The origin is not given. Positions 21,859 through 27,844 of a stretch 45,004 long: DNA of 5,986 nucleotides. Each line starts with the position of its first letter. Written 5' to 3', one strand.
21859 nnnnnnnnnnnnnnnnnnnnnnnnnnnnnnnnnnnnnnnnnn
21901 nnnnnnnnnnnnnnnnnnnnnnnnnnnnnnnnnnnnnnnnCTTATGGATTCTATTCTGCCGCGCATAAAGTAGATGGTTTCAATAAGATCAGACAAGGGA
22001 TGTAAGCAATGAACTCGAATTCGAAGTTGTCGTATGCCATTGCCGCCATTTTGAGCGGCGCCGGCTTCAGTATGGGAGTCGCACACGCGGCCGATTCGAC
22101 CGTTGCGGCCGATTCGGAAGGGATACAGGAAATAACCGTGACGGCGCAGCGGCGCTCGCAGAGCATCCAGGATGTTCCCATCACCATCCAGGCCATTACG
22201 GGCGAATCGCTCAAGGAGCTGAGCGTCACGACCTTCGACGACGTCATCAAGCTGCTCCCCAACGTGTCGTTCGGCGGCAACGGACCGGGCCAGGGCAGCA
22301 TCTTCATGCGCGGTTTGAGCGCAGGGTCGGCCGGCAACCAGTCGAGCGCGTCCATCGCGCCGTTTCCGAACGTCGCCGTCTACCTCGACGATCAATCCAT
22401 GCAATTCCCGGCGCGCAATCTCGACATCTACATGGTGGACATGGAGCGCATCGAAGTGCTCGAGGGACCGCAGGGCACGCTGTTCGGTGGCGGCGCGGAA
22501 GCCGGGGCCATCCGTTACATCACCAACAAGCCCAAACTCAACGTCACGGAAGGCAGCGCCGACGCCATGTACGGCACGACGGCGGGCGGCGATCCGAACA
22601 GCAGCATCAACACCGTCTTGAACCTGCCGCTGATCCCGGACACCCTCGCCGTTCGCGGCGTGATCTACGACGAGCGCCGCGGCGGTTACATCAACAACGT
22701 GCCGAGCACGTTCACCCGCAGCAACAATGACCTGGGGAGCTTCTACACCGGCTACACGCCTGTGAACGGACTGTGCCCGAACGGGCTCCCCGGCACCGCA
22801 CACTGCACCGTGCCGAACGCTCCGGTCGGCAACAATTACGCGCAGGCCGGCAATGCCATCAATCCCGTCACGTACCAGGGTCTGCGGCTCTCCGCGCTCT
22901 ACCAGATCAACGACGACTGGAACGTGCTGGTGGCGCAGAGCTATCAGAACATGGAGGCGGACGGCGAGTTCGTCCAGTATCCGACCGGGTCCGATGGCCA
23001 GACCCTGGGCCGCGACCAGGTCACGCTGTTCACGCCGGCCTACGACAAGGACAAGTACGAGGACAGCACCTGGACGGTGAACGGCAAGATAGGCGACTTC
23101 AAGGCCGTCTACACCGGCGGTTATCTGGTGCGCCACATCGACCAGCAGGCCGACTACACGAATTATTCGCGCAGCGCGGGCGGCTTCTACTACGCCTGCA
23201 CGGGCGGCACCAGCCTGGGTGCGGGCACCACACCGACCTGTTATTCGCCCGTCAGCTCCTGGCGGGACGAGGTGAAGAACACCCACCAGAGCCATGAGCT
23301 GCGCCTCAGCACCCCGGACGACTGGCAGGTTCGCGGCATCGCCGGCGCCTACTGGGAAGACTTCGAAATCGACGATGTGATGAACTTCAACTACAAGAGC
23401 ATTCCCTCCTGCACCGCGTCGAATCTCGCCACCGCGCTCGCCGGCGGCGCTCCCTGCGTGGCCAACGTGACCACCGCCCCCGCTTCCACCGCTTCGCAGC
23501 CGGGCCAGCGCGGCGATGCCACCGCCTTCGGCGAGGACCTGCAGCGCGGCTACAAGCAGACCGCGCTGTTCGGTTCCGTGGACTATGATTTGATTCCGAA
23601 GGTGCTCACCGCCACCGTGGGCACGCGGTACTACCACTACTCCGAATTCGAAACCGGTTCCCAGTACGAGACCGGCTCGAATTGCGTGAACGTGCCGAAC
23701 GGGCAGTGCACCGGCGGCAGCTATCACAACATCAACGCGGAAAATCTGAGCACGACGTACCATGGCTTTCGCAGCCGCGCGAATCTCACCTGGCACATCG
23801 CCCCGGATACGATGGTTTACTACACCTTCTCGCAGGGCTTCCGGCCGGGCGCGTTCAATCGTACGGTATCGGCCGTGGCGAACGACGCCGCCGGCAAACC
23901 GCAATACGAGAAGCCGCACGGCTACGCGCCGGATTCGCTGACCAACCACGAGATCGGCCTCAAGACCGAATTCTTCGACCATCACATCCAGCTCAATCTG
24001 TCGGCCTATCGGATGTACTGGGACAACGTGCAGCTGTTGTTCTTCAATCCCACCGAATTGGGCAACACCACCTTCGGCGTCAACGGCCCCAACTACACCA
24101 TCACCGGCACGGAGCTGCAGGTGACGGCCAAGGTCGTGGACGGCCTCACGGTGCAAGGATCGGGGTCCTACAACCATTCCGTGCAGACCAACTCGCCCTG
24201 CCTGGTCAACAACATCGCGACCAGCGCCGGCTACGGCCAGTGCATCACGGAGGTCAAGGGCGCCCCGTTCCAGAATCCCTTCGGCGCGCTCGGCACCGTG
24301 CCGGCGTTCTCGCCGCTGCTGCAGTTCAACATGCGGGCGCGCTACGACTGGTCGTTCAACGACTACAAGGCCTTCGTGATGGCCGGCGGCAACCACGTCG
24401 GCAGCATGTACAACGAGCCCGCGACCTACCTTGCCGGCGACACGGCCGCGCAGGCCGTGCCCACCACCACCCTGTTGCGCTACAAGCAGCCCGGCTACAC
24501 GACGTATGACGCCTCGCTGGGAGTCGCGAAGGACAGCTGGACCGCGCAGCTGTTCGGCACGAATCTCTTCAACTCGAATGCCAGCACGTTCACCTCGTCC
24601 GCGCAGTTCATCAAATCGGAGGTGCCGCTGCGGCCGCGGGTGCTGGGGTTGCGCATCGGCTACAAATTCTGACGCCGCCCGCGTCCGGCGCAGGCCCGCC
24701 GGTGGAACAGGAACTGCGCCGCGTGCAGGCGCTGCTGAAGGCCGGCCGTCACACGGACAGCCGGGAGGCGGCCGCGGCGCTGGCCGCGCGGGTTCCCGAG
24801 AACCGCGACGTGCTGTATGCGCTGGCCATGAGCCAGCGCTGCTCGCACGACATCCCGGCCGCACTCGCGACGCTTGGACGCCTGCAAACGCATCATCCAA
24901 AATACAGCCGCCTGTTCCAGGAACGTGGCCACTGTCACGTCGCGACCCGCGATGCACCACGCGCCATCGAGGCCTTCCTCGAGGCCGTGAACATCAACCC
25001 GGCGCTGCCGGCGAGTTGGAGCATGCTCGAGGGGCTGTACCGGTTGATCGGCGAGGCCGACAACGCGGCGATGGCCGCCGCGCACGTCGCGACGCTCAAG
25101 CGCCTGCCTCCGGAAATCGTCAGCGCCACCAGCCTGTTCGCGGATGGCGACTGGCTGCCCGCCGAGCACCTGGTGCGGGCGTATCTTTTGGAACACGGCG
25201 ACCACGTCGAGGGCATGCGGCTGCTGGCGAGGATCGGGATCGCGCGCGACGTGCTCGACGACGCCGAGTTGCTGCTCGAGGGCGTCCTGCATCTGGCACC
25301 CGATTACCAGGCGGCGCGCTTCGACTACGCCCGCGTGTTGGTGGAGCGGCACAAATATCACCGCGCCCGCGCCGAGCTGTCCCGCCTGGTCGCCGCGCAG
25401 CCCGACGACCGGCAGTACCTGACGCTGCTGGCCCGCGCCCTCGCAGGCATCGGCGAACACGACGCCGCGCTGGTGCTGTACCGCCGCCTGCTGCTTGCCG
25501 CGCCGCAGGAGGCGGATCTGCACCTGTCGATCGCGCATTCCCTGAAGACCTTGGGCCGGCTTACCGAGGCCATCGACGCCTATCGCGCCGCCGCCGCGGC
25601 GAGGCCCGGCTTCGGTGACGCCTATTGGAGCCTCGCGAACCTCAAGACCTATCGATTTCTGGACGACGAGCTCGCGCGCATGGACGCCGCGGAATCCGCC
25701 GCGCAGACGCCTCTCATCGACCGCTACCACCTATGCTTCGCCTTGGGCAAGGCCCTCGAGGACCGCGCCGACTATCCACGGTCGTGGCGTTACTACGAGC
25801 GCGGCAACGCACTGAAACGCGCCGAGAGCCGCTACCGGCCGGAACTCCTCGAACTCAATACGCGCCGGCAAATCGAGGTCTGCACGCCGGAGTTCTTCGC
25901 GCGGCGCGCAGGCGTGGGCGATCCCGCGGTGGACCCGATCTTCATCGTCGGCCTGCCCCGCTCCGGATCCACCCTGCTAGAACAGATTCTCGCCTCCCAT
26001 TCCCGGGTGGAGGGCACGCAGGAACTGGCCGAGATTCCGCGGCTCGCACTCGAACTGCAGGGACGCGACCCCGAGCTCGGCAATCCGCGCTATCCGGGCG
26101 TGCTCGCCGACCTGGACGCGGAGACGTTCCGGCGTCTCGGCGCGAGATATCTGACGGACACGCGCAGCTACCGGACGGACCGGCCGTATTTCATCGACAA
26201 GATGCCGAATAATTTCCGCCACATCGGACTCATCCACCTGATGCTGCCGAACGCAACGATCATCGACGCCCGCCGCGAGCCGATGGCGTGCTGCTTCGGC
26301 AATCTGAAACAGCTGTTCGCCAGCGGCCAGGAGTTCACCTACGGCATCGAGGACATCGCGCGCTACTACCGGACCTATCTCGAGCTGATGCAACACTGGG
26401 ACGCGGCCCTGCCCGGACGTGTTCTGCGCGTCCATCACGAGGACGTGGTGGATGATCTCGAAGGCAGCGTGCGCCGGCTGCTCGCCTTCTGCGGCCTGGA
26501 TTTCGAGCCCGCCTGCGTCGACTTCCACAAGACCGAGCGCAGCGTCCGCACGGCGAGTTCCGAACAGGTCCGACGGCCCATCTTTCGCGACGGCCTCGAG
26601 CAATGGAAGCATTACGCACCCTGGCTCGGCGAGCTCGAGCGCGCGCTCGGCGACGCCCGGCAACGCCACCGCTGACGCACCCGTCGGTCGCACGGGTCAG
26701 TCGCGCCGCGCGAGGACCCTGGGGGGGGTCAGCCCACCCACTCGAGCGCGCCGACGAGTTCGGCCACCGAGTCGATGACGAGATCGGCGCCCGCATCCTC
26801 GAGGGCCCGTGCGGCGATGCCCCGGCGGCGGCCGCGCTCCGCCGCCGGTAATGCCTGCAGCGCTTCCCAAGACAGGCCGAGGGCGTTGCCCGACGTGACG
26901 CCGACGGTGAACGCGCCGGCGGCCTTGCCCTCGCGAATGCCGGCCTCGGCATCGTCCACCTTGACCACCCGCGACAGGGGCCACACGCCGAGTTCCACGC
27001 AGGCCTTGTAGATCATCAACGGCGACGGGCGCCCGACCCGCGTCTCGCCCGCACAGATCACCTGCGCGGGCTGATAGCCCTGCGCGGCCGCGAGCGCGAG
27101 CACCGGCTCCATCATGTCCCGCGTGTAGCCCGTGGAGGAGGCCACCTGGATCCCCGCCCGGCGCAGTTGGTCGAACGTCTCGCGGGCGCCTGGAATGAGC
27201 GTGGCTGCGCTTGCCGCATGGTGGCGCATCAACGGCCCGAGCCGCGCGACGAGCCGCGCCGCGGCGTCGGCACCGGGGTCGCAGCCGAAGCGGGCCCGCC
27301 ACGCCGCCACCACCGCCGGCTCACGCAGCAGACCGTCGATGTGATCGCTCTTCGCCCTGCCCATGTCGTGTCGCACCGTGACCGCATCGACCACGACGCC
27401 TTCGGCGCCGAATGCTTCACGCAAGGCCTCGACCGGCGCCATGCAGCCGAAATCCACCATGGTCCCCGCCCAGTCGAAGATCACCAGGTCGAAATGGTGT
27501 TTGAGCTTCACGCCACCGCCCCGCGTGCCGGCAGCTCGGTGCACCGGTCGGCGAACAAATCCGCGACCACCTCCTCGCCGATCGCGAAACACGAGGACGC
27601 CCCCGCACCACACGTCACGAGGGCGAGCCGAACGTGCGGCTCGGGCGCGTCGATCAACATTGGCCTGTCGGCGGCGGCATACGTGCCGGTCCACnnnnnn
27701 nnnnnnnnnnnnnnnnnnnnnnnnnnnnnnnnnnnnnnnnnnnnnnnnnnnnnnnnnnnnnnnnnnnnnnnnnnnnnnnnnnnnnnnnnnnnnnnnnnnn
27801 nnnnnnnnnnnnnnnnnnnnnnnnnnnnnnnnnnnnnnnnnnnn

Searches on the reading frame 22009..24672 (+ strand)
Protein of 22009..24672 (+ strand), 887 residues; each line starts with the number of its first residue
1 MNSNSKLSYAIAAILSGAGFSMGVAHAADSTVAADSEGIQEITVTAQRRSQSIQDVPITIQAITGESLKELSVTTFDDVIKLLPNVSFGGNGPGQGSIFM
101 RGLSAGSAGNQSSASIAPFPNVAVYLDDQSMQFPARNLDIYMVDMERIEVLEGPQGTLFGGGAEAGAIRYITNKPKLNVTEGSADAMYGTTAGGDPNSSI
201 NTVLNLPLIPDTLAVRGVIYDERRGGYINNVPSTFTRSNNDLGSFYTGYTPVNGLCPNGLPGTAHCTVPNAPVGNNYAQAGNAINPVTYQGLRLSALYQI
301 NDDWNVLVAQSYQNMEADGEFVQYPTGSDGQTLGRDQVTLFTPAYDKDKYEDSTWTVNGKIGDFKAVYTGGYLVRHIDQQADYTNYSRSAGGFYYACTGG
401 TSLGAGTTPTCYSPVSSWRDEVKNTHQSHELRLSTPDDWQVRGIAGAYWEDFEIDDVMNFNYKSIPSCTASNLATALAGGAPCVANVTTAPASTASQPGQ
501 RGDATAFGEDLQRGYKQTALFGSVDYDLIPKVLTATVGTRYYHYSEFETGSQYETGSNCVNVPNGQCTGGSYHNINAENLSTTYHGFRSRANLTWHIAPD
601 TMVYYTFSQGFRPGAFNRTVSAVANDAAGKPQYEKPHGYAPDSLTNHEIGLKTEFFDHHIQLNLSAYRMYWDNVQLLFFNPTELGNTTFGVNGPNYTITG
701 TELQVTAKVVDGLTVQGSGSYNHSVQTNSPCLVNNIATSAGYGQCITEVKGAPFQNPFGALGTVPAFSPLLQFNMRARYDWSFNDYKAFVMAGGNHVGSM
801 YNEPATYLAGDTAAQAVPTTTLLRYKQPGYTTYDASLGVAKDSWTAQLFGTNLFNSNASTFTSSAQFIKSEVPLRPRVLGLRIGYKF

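Call 8: search_protein_families(library=pfam, proteins=[window:22009-24672:+], max_evalue=0.001)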
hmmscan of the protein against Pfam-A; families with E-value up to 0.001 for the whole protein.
window:22009-24672:+ (887 aa): 2 families
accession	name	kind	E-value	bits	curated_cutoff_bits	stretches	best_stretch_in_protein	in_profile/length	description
PF00593.30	TonB_dep_Rec_b-barrel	-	2e-22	81.1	27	1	387-853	14-436/436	TonB dependent receptor-like, beta-barrel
PF07715.20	Plug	-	1.1e-16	61.8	23.9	1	53-167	2-107/107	TonB-dependent Receptor Plug Domain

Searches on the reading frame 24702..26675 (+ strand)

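Call 8: search_protein_families(library=pfam, proteins=[window:24702-26675:+], max_evalue=0.001)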
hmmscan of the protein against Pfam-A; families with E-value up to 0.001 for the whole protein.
window:24702-26675:+ (657 aa): 15 families
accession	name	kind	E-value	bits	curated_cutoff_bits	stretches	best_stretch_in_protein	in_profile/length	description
PF13469.12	Sulfotransfer_3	-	8.9e-49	167.1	27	1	412-603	1-216/216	Sulfotransferase family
PF14559.12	TPR_19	-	3.8e-18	66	25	2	185-245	7-67/68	Tetratricopeptide repeat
PF13432.12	TPR_16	-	5.1e-16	59.2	32.7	1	210-270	4-64/65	Tetratricopeptide repeat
PF13428.12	TPR_14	-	2.9e-12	46.4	23.5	0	205-246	3-44/44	Tetratricopeptide repeat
PF23914.1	TPR_CcmH_CycH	-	5.4e-11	43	42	1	159-269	40-153/158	Cytochrome c-type biogenesis protein H TPR domain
PF00685.33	Sulfotransfer_1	-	5.4e-08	33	22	1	411-607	2-189/255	Sulfotransferase domain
PF07719.23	TPR_2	-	8.9e-08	32.1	27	0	271-303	1-33/34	Tetratricopeptide repeat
PF13181.12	TPR_8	-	9.4e-08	32.1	25.7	0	271-302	1-32/34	Tetratricopeptide repeat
PF13414.12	TPR_11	-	2.6e-06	27.5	26.8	0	284-314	7-37/42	TPR repeat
PF12895.13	ANAPC3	-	1.4e-05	25.8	27.2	0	216-295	2-80/82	Anaphase-promoting complex, cyclosome, subunit 3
PF00515.34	TPR_1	-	1.4e-05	25.1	27.8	0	271-302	1-32/34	Tetratricopeptide repeat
PF13431.12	TPR_17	-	1.6e-05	25.2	24.4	0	195-224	5-34/34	Tetratricopeptide repeat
PF13371.12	TPR_9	-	3.6e-05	24.1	35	0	180-243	6-69/73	Tetratricopeptide repeat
PF13174.12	TPR_6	-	0.00023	22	26.3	0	242-268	5-31/33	Tetratricopeptide repeat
PF13176.12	TPR_7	-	0.00074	19.9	27.9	0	240-272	2-34/36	Tetratricopeptide repeat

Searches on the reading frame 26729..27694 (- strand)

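Call 9: search_protein_families(library=pfam, proteins=[window:26729-27694:-], max_evalue=0.001)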
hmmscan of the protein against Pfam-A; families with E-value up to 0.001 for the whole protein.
window:26729-27694:- (321 aa): 3 families
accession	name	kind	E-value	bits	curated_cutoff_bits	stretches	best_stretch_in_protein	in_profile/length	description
PF00702.32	Hydrolase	-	1.1e-16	62.2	26.4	1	69-260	2-191/191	haloacid dehalogenase-like hydrolase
PF13419.12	HAD_2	-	3.9e-08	34.1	23.8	1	156-266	69-178/178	Haloacid dehalogenase-like hydrolase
PF12710.13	HAD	-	0.00013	22.9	27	1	71-203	1-123/189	haloacid dehalogenase-like hydrolase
